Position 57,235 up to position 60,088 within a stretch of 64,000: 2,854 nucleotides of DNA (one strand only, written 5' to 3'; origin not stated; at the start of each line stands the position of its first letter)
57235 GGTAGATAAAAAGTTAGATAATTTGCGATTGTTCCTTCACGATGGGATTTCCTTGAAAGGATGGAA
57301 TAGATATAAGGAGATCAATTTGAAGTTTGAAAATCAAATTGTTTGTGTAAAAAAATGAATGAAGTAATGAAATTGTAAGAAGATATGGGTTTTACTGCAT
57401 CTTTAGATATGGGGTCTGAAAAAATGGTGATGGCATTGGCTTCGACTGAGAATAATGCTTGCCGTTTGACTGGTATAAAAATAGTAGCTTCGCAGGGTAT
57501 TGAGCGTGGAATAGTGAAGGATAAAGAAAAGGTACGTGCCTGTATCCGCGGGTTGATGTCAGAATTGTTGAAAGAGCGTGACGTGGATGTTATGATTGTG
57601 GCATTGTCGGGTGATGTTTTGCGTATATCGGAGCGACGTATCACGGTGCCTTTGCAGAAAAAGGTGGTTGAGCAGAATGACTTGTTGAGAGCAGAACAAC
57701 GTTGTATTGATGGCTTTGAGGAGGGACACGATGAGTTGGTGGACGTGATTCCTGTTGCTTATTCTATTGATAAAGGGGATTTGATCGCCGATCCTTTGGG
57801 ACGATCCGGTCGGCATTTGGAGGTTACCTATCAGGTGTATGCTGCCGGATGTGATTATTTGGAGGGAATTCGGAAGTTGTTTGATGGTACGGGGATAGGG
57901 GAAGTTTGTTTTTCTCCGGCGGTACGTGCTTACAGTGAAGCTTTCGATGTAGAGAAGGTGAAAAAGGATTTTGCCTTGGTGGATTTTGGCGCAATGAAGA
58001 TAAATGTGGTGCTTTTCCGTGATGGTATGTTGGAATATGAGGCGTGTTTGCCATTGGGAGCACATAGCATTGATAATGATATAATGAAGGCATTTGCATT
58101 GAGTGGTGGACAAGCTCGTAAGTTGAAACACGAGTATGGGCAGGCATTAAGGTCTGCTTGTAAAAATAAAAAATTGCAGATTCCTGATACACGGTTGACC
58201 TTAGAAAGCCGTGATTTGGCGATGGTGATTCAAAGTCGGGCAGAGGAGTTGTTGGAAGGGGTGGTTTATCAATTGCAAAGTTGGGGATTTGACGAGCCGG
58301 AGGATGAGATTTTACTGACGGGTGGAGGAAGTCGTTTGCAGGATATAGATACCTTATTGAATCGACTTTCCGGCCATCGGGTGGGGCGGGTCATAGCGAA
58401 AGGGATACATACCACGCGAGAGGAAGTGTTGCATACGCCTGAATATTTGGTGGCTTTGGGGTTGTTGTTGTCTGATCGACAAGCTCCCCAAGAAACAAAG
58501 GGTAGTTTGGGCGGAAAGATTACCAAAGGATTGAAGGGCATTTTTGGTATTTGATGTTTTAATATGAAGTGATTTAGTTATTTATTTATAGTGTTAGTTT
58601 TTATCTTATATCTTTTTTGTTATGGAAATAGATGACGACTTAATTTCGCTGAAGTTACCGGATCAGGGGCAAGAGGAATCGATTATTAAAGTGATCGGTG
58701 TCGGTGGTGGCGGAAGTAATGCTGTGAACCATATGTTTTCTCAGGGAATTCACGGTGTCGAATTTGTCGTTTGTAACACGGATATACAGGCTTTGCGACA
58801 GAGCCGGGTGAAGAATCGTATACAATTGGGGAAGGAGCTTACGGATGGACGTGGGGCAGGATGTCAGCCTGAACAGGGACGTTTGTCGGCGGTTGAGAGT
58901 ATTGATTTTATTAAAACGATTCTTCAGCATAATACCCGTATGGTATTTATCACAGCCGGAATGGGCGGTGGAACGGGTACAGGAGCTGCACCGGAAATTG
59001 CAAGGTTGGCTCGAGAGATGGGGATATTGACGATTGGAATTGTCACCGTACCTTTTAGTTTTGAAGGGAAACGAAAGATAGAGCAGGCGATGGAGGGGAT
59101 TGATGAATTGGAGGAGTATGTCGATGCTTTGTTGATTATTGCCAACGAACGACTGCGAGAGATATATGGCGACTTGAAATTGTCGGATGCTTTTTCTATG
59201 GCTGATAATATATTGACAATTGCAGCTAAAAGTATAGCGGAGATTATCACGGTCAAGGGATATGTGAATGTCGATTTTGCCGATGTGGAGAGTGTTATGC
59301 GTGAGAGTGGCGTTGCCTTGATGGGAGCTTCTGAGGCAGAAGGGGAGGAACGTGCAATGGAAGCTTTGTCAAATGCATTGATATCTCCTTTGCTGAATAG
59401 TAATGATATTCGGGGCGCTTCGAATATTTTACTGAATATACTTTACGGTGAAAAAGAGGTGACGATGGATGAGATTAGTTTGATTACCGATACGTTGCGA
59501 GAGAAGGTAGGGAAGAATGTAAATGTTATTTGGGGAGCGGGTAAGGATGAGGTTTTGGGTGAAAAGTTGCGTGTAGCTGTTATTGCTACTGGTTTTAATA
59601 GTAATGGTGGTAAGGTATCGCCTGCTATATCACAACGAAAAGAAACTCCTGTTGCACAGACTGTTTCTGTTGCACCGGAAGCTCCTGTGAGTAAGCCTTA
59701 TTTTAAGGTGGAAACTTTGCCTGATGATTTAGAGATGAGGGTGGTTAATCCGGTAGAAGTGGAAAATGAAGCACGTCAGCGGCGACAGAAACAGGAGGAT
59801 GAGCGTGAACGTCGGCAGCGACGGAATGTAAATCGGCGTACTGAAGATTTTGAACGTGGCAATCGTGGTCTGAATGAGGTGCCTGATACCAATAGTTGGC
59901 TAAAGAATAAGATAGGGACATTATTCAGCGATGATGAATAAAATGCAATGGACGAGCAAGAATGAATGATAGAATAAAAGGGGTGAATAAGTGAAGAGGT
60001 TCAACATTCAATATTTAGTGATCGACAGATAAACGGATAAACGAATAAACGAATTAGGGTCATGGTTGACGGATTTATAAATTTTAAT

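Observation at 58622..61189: Two tandem, intact ftsZ paralogues at the end of the dcw cluster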

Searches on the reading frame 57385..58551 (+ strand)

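Call 4: search_protein_families(library=pfam, proteins=[window:57385-58551:+])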
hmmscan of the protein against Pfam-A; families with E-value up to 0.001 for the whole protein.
window:57385-58551:+ (389 aa): 3 families
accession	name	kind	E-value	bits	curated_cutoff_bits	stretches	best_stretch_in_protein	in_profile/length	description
PF14450.12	FtsA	-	5.2e-19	69.3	31.8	1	197-359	1-127/127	Cell division protein FtsA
PF02491.25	SHS2_FTSA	-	4.1e-11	43.5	25.4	1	79-152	4-78/79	SHS2 domain inserted in FTSA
PF11104.14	PilM_2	-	7e-06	25.6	27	0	179-266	165-250/340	Type IV pilus assembly protein PilM;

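Call 5: search_protein_families(library=ncbifam, proteins=[window:57385-58551:+])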
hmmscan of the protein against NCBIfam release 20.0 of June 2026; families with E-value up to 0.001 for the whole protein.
window:57385-58551:+ (389 aa): 3 families
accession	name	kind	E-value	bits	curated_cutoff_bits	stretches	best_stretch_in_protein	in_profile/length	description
TIGR01174.1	ftsA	equivalog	2.2e-48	165.2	175.85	1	5-362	3-370/371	cell division protein FtsA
NF007009.0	PRK09472.1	equivalog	4.6e-21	75.4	409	1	7-367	13-389/420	cell division protein FtsA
TIGR01175.1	pilM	subfamily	4.2e-06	26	133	1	185-326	178-303/348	type IV pilus assembly protein PilM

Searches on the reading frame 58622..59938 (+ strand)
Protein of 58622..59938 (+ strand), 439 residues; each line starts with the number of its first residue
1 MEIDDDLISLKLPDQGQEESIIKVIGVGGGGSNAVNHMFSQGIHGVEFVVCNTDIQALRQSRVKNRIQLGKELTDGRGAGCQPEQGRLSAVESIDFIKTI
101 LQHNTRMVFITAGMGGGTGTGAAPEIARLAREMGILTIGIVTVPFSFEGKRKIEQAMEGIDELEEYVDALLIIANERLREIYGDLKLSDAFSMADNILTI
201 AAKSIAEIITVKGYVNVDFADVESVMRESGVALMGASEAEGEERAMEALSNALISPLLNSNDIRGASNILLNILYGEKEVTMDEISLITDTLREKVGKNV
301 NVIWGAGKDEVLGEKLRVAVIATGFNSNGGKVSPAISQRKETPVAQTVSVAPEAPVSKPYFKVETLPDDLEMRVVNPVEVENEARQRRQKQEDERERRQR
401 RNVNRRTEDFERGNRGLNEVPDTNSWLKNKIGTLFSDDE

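Call 4: search_protein_families(library=pfam, proteins=[window:58622-59938:+])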
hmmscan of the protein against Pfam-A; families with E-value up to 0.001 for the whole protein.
window:58622-59938:+ (439 aa): 2 families
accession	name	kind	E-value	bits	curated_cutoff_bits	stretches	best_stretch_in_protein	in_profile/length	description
PF00091.31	Tubulin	-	3.1e-44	152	33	1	22-182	2-189/190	Tubulin/FtsZ family, GTPase domain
PF12327.13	FtsZ_C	-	5.8e-22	78.3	27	1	230-325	1-94/95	FtsZ family, C-terminal domain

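Call 5: search_protein_families(library=ncbifam, proteins=[window:58622-59938:+])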
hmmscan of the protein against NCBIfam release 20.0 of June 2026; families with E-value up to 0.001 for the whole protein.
window:58622-59938:+ (439 aa): 1 family
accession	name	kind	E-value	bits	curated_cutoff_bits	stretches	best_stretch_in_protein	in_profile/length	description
TIGR00065.1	ftsZ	equivalog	4.4e-108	361.7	295.2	1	17-347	15-346/353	cell division protein FtsZ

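Call 36: find_homologous_proteins(query=A1)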
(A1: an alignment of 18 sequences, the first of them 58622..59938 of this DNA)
Query A1 (18 sequences) (439 aa, profile of the alignment): 8000 proteins with E <= 0.001 among 8000 candidates; the best 120 are listed.
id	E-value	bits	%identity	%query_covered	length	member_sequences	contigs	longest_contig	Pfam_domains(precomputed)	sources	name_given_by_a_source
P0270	2.0e-217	740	45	92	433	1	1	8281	PF00091.32,PF12327.14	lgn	-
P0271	9.2e-217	738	46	92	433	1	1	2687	PF00091.32,PF12327.14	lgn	-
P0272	9.2e-217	738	46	92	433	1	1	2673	PF00091.32,PF12327.14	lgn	-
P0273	2.6e-215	733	55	69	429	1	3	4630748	PF00091.32,PF12327.14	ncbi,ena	-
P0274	3.3e-215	733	46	92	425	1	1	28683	PF00091.32,PF12327.14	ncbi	-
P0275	3.4e-215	733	46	92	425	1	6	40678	PF00091.32,PF12327.14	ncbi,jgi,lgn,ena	-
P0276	3.7e-215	733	46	92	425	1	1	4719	PF00091.32,PF12327.14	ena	-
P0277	3.8e-215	733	46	92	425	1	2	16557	PF00091.32,PF12327.14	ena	-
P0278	4.4e-215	733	46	92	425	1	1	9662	PF00091.32,PF12327.14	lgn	-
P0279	5.5e-215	732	55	69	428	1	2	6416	PF00091.32,PF12327.14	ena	-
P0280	5.5e-215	732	55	69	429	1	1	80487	PF00091.32,PF12327.14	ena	-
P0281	7.5e-215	732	55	69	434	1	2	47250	PF00091.32,PF12327.14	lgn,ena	-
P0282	7.5e-215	732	47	92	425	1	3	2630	PF00091.32,PF12327.14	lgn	-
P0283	9.5e-215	732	55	69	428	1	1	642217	PF00091.32,PF12327.14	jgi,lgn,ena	-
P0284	9.6e-215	732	55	69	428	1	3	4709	PF00091.32,PF12327.14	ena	-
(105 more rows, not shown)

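Call 51: list_cluster_members(proteins=[P0214, L085:4696-5898:+, window:58622-59938:+])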
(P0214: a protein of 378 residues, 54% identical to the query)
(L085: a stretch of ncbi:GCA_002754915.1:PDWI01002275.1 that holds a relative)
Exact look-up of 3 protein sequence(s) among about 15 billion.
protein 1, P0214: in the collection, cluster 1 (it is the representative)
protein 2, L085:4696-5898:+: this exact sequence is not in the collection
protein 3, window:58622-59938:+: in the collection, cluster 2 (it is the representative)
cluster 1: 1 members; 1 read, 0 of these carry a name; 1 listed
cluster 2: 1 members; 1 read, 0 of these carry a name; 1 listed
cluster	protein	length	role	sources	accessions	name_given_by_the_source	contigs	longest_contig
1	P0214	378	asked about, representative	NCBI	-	-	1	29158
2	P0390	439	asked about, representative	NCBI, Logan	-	-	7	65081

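Call 61: search_solved_structures(query=window:58622-59938:+, max_evalue=1e-40)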
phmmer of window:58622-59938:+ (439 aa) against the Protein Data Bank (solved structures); distinct sequences matched with E-value up to 1e-40: 49.
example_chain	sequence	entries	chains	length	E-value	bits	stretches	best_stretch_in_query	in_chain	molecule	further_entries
8grw_A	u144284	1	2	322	8.2e-87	295.2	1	17-327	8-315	Cell division protein FtsZ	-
7yop_A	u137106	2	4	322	3.3e-86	293.2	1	17-327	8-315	Cell division protein FtsZ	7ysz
8h1o_A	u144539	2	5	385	2.2e-83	283.9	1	18-347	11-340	Cell division protein FtsZ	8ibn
9isk_A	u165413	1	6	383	2.7e-83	283.6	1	18-347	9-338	Cell division protein FtsZ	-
22hr_A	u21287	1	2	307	2.4e-82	280.5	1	24-325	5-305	Cell division protein FtsZ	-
22hq_A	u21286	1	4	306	2.8e-82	280.3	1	24-325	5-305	Cell division protein FtsZ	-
2r6r_1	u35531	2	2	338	2.8e-81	277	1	22-327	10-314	Cell division protein ftsZ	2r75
6ll6_A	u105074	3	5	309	3.4e-81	276.7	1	20-325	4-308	Cell division protein FtsZ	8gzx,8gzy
6unx_A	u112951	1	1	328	4.4e-81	276.3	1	14-325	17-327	Cell division protein FtsZ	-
6ll5_A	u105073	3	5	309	2.1e-80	274.1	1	20-325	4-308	Cell division protein FtsZ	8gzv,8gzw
6umk_A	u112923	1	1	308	2.1e-80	274.1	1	19-325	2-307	Cell division protein FtsZ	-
3vo8_A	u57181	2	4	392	7.5e-79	269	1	20-328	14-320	Cell division protein FtsZ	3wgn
4dxd_A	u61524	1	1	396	7.8e-79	268.9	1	20-328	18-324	Cell division protein FtsZ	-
7ohh_A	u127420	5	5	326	2.9e-78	267.1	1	14-326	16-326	Cell division protein FtsZ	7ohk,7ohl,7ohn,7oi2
5xdv_A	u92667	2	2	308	4.2e-78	266.5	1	21-326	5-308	Cell division protein FtsZ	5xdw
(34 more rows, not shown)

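Call 68: predict_structure(alignment_id=A2)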
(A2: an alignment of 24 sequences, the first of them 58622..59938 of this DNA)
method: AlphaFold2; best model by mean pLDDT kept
length: 439 residues; sequences in the alignment: 24
mean_pLDDT: 68.3   pTM: 0.62
mean pLDDT of the five models: 68.3, 67.0, 63.5, 57.8, 53.2
residues with pLDDT >= 90: 46; 70-90: 213; 50-70: 74; < 50: 106
segments of 3 or more residues with pLDDT < 50: 1-18, 75-78, 327-377, 408-427, 429-439
pLDDT, mean of each block of 10 residues (from residue 1): 33 41 88 86 81 85 86 53 85 90 87 87 94 90 78 86 89 71 64 70 69 58 78 77 88 63 75 85 89 83 81 85 60 24 27 31 32 43 67 69 54 36 42 42
secondary structure, 60 per line:
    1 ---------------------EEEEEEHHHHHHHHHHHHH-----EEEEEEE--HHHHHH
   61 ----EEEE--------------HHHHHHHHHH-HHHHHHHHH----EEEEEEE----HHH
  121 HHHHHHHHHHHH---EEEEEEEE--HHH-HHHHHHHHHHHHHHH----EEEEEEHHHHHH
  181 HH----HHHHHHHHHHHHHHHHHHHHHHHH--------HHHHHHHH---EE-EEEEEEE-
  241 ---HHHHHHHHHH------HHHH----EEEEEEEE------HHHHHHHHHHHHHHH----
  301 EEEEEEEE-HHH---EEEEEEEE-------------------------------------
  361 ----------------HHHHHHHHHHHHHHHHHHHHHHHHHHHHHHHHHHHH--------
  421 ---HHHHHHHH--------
elements in order: E22-27 H28-40 E46-52 H55-60 E65-68 H83-92 H94-102 E107-113 H118-132 E136-143 H150-164 E169-174 H175-182 H187-210 H219-226 E233-239 H244-253 H260-263 E268-275 H282-296 E301-308 E316-323 H377-412 H424-431
